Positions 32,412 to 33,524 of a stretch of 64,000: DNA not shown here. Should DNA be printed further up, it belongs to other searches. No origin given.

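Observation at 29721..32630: A 2.8 kb toxin-antitoxin islet is bounded by 70 bp direct repeats, and the left repeat is a decayed copy of the SDR gene 3' end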

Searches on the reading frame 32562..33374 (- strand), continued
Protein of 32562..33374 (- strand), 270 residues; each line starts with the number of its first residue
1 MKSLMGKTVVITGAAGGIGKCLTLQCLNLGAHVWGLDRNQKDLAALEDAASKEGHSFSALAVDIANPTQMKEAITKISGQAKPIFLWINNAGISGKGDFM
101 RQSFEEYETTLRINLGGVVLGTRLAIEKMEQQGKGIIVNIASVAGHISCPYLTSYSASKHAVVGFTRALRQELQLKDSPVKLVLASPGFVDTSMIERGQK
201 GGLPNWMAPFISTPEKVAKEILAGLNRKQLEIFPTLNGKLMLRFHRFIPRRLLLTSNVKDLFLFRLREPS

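Call 20: find_encoding_contigs(protein=P0002, flank=8000, max_places=6)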
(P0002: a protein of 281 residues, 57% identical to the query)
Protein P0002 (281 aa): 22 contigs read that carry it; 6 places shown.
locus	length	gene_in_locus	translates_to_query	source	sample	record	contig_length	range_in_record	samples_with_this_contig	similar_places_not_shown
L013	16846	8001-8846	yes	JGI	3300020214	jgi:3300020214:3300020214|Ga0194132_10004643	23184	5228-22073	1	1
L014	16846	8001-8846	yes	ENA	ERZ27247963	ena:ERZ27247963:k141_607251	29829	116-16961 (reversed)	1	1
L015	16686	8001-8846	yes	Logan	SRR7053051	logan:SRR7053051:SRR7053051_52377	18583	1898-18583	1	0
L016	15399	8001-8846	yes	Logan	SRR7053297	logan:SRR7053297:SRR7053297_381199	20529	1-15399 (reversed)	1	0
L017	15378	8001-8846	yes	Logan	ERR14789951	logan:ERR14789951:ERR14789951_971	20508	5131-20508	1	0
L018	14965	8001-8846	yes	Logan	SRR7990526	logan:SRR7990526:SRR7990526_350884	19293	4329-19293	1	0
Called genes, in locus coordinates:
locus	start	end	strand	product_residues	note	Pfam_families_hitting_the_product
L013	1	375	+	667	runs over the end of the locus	PF03571:Peptidase_M49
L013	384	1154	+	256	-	PF18306:LDcluster4, PF03641:Lysine_decarbox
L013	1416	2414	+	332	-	-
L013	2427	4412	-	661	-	PF08497:Radical_SAM_N, PF04055:Radical_SAM, PF11842:DUF3362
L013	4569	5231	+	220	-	PF00117:GATase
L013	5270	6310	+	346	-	PF11583:AurF (weak)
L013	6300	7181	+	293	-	PF00561:Abhydrolase_1, PF12146:Hydrolase_4 (weak), PF12697:Abhydrolase_6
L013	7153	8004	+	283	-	PF00557:Peptidase_M24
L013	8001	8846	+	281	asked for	PF00106:adh_short, PF01370:Epimerase (faint), PF08659:KR, PF13561:adh_short_C2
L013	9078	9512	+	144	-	PF13442:Cytochrome_CBB3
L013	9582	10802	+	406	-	PF00375:SDF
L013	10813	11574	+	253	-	PF13489:Methyltransf_23, PF13847:Methyltransf_31, PF08241:Methyltransf_11, PF08242:Methyltransf_12, PF13649:Methyltransf_25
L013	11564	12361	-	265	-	PF03575:Peptidase_S51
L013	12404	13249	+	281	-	PF03649:UPF0014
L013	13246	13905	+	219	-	PF00005:ABC_tran, PF13304:AAA_21 (faint)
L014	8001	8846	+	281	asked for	PF00106:adh_short, PF01370:Epimerase (faint), PF08659:KR, PF13561:adh_short_C2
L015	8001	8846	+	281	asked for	PF00106:adh_short, PF01370:Epimerase (faint), PF08659:KR, PF13561:adh_short_C2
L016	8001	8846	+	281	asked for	PF00106:adh_short, PF01370:Epimerase (faint), PF08659:KR, PF13561:adh_short_C2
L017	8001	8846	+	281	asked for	PF00106:adh_short, PF01370:Epimerase (faint), PF08659:KR, PF13561:adh_short_C2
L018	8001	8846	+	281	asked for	PF00106:adh_short, PF01370:Epimerase (faint), PF08659:KR, PF13561:adh_short_C2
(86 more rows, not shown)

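Call 58: list_cluster_members(proteins=[P0001, P0165, P0002, P0005])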
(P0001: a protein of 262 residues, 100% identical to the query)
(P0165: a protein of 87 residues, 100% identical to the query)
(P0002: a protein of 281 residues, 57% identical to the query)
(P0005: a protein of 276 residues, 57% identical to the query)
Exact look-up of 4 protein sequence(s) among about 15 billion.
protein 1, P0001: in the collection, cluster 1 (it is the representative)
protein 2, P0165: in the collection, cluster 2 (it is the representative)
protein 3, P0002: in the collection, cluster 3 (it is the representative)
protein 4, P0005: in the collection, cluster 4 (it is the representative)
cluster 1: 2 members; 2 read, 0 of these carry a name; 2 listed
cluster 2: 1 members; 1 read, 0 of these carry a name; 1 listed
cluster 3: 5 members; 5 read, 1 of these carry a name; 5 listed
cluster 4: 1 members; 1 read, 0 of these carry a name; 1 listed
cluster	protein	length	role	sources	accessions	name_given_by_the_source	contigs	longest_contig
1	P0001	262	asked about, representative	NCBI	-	-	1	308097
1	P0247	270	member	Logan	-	-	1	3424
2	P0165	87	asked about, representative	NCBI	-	-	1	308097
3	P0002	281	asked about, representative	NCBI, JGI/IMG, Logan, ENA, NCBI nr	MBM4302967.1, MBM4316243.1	MAG: SDR family oxidoreductase [Deltaproteobacteria bacterium] | SDR family oxidoreductase [Deltaproteobacteria bacterium]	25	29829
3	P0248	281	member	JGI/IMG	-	-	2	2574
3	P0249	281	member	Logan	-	-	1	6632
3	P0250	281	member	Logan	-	-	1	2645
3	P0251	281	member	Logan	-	-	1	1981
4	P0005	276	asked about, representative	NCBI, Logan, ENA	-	-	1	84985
